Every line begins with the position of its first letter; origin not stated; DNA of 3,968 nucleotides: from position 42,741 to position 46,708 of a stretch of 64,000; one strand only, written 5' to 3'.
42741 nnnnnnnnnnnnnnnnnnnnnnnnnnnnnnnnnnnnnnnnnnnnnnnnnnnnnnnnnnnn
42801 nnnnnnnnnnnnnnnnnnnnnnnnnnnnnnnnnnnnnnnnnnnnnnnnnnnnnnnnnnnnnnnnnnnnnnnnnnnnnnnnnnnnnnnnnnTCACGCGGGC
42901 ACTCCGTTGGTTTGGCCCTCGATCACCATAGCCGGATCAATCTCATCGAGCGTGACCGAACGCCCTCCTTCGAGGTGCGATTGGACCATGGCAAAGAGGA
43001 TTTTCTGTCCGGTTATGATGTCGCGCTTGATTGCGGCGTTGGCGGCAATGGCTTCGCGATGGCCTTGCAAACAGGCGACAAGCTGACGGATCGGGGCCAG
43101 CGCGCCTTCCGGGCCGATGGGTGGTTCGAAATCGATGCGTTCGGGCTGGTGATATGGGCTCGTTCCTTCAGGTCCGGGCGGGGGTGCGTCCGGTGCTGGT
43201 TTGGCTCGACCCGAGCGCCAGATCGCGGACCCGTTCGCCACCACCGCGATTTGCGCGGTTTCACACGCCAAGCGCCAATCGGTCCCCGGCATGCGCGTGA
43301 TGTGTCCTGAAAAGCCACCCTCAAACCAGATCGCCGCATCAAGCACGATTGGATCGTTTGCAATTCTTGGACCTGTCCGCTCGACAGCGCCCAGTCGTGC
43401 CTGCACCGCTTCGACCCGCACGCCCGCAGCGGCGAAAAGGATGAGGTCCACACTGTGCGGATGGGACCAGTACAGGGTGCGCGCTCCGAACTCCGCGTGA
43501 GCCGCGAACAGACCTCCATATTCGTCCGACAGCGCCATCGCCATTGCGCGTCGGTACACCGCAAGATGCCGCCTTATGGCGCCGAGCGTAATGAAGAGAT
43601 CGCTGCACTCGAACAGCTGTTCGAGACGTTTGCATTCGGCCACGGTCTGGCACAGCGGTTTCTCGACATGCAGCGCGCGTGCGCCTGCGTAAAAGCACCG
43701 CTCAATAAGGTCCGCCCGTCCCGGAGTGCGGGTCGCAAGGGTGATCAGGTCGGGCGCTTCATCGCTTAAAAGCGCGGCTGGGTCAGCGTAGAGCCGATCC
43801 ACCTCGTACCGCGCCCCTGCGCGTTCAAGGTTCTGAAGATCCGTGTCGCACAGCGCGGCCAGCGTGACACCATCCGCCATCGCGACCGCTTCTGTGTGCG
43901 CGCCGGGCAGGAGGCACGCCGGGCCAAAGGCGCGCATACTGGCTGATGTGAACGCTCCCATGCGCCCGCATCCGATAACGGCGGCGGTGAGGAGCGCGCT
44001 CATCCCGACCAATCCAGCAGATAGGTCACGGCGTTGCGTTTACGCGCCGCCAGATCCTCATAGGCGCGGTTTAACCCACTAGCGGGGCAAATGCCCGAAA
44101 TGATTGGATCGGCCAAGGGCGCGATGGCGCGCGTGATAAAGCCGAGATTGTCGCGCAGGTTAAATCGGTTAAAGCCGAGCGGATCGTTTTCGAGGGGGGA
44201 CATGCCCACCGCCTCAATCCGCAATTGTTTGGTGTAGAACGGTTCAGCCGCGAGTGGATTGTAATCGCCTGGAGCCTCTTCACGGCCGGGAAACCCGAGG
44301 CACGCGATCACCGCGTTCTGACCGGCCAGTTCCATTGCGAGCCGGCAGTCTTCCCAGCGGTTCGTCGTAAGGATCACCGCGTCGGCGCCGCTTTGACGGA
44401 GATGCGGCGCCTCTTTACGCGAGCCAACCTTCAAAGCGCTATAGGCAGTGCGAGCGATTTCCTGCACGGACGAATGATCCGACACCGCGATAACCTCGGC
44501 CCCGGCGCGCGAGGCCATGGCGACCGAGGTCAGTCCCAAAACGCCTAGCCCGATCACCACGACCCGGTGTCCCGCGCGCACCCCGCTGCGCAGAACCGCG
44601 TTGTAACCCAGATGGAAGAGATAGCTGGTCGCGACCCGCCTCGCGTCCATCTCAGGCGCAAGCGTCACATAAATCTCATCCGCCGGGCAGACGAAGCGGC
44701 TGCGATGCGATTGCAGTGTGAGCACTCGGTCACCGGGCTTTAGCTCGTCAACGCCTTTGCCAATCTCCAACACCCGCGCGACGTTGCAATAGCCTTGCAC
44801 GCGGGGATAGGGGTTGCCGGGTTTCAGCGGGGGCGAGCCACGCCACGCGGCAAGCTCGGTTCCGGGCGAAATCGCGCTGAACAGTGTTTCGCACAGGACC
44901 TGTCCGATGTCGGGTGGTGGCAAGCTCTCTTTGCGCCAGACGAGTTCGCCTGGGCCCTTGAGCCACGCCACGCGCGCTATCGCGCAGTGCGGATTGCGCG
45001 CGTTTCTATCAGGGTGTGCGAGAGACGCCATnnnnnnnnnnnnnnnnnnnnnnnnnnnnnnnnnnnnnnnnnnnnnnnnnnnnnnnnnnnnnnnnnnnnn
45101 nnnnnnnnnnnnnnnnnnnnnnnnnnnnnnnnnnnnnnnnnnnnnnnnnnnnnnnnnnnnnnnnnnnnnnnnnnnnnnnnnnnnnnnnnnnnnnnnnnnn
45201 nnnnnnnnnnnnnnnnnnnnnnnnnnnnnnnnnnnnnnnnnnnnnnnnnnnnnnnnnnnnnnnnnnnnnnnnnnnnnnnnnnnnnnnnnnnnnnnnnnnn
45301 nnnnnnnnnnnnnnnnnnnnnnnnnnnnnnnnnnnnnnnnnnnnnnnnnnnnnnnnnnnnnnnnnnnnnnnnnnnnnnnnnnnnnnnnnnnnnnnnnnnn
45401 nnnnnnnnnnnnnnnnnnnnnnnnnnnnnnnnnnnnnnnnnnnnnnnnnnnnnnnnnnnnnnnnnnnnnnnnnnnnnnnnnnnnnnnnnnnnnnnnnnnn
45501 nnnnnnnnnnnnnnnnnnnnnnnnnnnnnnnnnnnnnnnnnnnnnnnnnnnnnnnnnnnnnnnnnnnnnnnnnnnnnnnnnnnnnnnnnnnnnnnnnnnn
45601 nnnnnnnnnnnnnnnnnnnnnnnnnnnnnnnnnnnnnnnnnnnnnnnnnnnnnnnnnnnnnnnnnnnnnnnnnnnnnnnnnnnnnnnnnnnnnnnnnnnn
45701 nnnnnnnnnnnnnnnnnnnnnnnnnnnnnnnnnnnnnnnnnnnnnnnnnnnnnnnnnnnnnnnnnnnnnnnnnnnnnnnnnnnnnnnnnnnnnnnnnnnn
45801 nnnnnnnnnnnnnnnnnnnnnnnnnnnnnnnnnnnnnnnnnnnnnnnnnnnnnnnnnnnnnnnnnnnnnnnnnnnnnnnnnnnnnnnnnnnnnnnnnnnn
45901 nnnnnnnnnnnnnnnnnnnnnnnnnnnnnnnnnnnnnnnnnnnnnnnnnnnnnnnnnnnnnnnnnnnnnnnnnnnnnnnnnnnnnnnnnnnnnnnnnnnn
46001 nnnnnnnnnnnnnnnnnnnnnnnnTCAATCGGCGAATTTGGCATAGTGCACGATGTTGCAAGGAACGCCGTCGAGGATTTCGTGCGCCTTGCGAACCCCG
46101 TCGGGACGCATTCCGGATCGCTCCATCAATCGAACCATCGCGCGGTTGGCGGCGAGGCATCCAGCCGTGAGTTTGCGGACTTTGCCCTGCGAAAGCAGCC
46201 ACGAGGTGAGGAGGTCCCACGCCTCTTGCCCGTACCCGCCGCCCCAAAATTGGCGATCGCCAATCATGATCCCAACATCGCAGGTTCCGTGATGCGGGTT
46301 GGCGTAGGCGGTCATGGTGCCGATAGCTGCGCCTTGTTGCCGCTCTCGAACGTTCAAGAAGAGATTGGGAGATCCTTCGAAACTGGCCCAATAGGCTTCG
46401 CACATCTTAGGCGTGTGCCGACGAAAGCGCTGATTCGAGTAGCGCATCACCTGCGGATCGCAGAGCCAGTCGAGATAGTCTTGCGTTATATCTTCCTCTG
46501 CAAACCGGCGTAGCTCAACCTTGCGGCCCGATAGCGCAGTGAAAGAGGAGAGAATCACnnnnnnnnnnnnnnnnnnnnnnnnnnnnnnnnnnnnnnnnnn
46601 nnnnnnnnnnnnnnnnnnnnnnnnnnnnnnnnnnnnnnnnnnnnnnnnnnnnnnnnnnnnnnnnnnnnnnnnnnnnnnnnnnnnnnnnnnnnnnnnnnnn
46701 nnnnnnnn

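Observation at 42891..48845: Six-gene tailoring cassette after pseI: possible new nonulosonic acid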

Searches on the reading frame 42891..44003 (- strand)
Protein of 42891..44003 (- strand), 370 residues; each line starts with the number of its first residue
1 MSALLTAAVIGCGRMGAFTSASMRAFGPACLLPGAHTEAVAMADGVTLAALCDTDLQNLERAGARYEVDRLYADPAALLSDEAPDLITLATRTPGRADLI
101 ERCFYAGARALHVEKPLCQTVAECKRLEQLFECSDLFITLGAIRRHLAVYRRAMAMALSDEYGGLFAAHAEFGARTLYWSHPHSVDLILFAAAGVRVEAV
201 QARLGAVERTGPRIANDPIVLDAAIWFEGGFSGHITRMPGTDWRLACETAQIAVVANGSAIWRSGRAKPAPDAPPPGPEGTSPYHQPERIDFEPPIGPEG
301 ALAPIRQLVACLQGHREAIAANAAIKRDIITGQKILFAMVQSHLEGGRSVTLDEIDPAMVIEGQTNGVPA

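Call 4: search_protein_families(library=pfam, proteins=[window:42891-44003:-], max_evalue=0.01)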
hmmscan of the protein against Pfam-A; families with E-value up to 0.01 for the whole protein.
window:42891-44003:- (370 aa): 1 family
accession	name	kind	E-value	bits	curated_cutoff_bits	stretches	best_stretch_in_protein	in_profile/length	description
PF01408.29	GFO_IDH_MocA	-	1.7e-13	51.8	24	1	7-133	3-111/120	Oxidoreductase family, NAD-binding Rossmann fold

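Call 5: search_protein_families(library=ncbifam, proteins=[window:42891-44003:-], max_evalue=0.01)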
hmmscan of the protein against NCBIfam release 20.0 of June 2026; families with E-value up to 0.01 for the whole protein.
window:42891-44003:- (370 aa): 5 families
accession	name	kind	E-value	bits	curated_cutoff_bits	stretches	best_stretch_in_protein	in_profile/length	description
TIGR04380.1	myo_inos_iolG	equivalog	4.8e-11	42.1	355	1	35-160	15-140/330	inositol 2-dehydrogenase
NF040723.1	UDP-GlcNAcDh_Arch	equivalog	0.00014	21.5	450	1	42-146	22-122/302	UDP-N-acetylglucosamine 3-dehydrogenase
NF052679.1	InsChiInosDhIolG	equivalog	0.00021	20.4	540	1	45-152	27-135/343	bifunctional inositol 2-dehydrogenase/D-chiro-inositol 1-dehydrogenase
NF058563.1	BT_2159_fam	equivalog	0.00054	19.1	650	1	40-145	19-123/350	disaccharide 3-dehydrogenase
NF007574.0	PRK10206.1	equivalog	0.0061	15.7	352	1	61-157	43-138/345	oxidoreductase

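Call 19: search_solved_structures(query=window:42891-44003:-, max_evalue=0.001)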
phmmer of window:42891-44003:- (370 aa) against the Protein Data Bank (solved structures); distinct sequences matched with E-value up to 0.001: 5.
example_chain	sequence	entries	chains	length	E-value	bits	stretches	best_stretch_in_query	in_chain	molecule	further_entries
5uhw_A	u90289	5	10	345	3.5e-07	32.9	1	44-140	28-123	Oxidoreductase protein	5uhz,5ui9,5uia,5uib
3ezy_A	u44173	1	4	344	2e-05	27.1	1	35-147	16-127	Dehydrogenase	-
3db2_A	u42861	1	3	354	0.00011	24.7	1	57-173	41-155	putative NADPH-dependent oxidoreductase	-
6jw6_A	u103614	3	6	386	0.00024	23.6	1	29-160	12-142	Dehydrogenase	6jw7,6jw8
3ec7_A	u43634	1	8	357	0.00027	23.4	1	42-171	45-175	Putative Dehydrogenase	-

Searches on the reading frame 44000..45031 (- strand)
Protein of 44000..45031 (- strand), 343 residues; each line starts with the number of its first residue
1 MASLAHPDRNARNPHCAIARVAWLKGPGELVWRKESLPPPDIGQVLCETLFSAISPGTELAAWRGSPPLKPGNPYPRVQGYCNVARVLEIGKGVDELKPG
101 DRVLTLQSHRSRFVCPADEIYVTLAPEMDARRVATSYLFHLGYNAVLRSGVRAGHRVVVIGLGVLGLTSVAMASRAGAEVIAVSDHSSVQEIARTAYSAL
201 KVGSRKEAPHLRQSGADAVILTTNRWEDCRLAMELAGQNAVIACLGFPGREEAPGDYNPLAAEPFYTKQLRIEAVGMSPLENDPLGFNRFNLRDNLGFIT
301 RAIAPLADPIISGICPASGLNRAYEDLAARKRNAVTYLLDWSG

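Call 4: search_protein_families(library=pfam, proteins=[window:44000-45031:-], max_evalue=0.01)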
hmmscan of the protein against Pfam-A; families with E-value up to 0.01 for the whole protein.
window:44000-45031:- (343 aa): 5 families
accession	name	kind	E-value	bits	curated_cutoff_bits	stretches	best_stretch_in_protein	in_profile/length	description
PF01262.27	AlaDh_PNT_C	-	1.1e-05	25.4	23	1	144-202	16-78/214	Alanine dehydrogenase/PNT, C-terminal domain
PF08240.17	ADH_N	-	0.0003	21.4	23.5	1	44-105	4-62/104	Alcohol dehydrogenase GroES-like domain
PF00107.32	ADH_zinc_N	-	0.0005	20.5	31.8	1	165-274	2-111/129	Zinc-binding dehydrogenase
PF00208.27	ELFV_dehydrog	-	0.0023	18.1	23.4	1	131-188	6-66/241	Glutamate/Leucine/Phenylalanine/Valine dehydrogenase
PF03721.20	UDPG_MGDP_dh_N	-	0.0089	16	27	0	156-197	2-44/187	UDP-glucose/GDP-mannose dehydrogenase family, NAD binding domain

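Call 5: search_protein_families(library=ncbifam, proteins=[window:44000-45031:-], max_evalue=0.01)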
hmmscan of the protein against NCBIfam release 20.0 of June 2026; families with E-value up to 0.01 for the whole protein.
window:44000-45031:- (343 aa): 22 families
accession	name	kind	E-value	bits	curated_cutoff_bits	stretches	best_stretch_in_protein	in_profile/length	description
TIGR01202.1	bchC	equivalog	3.6e-16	59.2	291.25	1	23-200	6-191/308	chlorophyll synthesis pathway protein BchC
TIGR03366.1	HpnZ_proposed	hypoth_equivalog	2.5e-09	36.8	328.1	1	145-242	146-236/315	putative phosphonate catabolism associated alcohol dehydrogenase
NF041097.1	keto_inos_dh_IolM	equivalog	4.2e-09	35.5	450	1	143-239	194-290/389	scyllo-inosose 3-dehydrogenase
TIGR03989.1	Rxyl_3153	subfamily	8.6e-09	35.1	440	1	144-194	177-228/370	NDMA-dependent alcohol dehydrogenase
TIGR00692.1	tdh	equivalog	2.7e-07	30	458.35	1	115-208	125-217/340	L-threonine 3-dehydrogenase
NF010344.0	PRK13771.1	subfamily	5.7e-07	28.8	349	1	143-199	152-209/334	putative alcohol dehydrogenase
NF047908.1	AldhRedAhr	equivalog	6.4e-07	28.5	470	1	144-235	157-249/335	NADPH-dependent aldehyde reductase Ahr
TIGR03201.1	dearomat_had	equivalog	1.3e-06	27.8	338.65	1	110-247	123-264/349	6-hydroxycyclohex-1-ene-1-carbonyl-CoA dehydrogenase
NF003808.0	PRK05396.1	equivalog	1.4e-06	27.4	380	1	146-209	157-220/341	L-threonine 3-dehydrogenase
NF006940.0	PRK09422.1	equivalog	2.2e-06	26.9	344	0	143-222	151-236/338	alcohol dehydrogenase AdhP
NF041172.1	AcrlCoa_red_Thmprot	equivalog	6e-06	25.4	500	1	137-208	146-218/334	acryloyl-CoA reductase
TIGR03451.1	mycoS_dep_FDH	equivalog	9.1e-05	21.4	512.9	1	145-206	168-230/358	S-(hydroxymethyl)mycothiol dehydrogenase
NF007642.0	PRK10309.1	equivalog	0.0001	21.7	550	0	127-246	134-260/347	galactitol-1-phosphate 5-dehydrogenase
TIGR02824.1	quinone_pig3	subfamily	0.00013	21.1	296.8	1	25-186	10-173/325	putative NAD(P)H quinone oxidoreductase, PIG3 family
NF007489.0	PRK10083.1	equivalog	0.00014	20.9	376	0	26-103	8-81/339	Zn-dependent oxidoreductase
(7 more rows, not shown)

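Call 20: search_solved_structures(query=window:44000-45031:-, max_evalue=0.001)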
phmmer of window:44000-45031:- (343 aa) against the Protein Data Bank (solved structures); distinct sequences matched with E-value up to 0.001: 49.
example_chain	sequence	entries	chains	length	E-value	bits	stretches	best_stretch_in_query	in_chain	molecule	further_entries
1llu_A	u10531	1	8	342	8e-10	41.7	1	142-249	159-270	Alcohol Dehydrogenase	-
6iqd_A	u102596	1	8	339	5.9e-08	35.6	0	115-221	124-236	Alcohol dehydrogenase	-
6z42_A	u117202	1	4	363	8.2e-08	35.1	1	30-103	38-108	Alcohol dehydrogenase, zinc-containing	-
4eye_A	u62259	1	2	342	2.8e-07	33.4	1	24-196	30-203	Probable oxidoreductase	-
4z6k_A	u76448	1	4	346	9.7e-07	31.6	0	34-104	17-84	Alcohol dehydrogenase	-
1rjw_A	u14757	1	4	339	1.5e-06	31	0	38-103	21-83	Alcohol dehydrogenase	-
3gfb_A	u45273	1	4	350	1.6e-06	30.8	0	36-109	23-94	L-threonine 3-dehydrogenase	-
4cpd_A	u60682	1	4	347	1.7e-06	30.8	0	126-247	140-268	ALCOHOL DEHYDROGENASE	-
4dl9_A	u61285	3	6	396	2e-06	30.6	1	19-107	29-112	Alcohol dehydrogenase class III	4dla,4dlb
2d8a_A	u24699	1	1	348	3.7e-06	29.7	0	35-109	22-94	Probable L-threonine 3-dehydrogenase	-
2dfv_A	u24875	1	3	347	3.8e-06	29.7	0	35-109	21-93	Probable L-threonine 3-dehydrogenase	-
1pl6_A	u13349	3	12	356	4.9e-06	29.3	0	140-190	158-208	Sorbitol dehydrogenase | human sorbitol dehydrogenase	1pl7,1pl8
3pii_A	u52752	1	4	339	5e-06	29.3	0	38-103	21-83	Alcohol dehydrogenase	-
3s1l_A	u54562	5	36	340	5.4e-06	29.1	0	36-103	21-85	Zinc-containing alcohol dehydrogenase superfamily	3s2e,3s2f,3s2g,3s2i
7aas_A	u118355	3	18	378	5.8e-06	29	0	142-190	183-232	S-(hydroxymethyl)glutathione dehydrogenase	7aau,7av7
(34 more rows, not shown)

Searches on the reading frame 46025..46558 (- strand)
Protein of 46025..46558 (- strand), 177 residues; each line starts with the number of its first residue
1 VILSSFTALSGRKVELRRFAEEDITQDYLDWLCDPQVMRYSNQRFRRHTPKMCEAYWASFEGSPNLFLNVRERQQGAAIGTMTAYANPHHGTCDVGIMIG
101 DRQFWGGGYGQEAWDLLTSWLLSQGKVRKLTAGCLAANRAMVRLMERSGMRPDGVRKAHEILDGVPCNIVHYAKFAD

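Call 4: search_protein_families(library=pfam, proteins=[window:46025-46558:-], max_evalue=0.01)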
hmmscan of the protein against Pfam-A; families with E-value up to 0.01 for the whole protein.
window:46025-46558:- (177 aa): 3 families
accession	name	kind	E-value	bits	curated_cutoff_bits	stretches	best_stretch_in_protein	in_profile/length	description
PF13302.13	Acetyltransf_3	-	7.3e-23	82.2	25.4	1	14-151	2-138/138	Acetyltransferase (GNAT) domain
PF00583.31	Acetyltransf_1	-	2.1e-08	34.9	20.7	1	54-150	22-116/116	Acetyltransferase (GNAT) family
PF13523.12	Acetyltransf_8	-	3.4e-06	27.2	27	1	84-154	71-141/145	Acetyltransferase (GNAT) domain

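Call 5: search_protein_families(library=ncbifam, proteins=[window:46025-46558:-], max_evalue=0.01)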
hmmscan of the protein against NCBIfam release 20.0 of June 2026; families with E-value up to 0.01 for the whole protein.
window:46025-46558:- (177 aa): 3 families
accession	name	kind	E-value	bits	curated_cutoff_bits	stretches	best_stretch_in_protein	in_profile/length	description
NF000225.3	AAC_6p_Strep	exception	4e-05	23.6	250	1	55-159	31-133/156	aminoglycoside 6'-N-acetyltransferase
NF040503.1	resist_ArsN1a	equivalog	9.3e-05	22.2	170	1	81-170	64-153/159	arsinothricin resistance N-acetyltransferase ArsN1 family A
NF000431.1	AAC_6p_Ian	exception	0.0036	16.8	400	1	98-165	99-166/190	aminoglycoside N-acetyltransferase AAC(6')-Ian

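Call 48: search_solved_structures(query=window:46025-46558:-, max_evalue=0.001)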
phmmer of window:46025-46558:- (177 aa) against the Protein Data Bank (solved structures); distinct sequences matched with E-value up to 0.001: 1.
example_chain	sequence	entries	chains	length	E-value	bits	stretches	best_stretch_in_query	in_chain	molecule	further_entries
3eo4_A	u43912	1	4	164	1.4e-05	27.9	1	13-152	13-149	Uncharacterized protein MJ1062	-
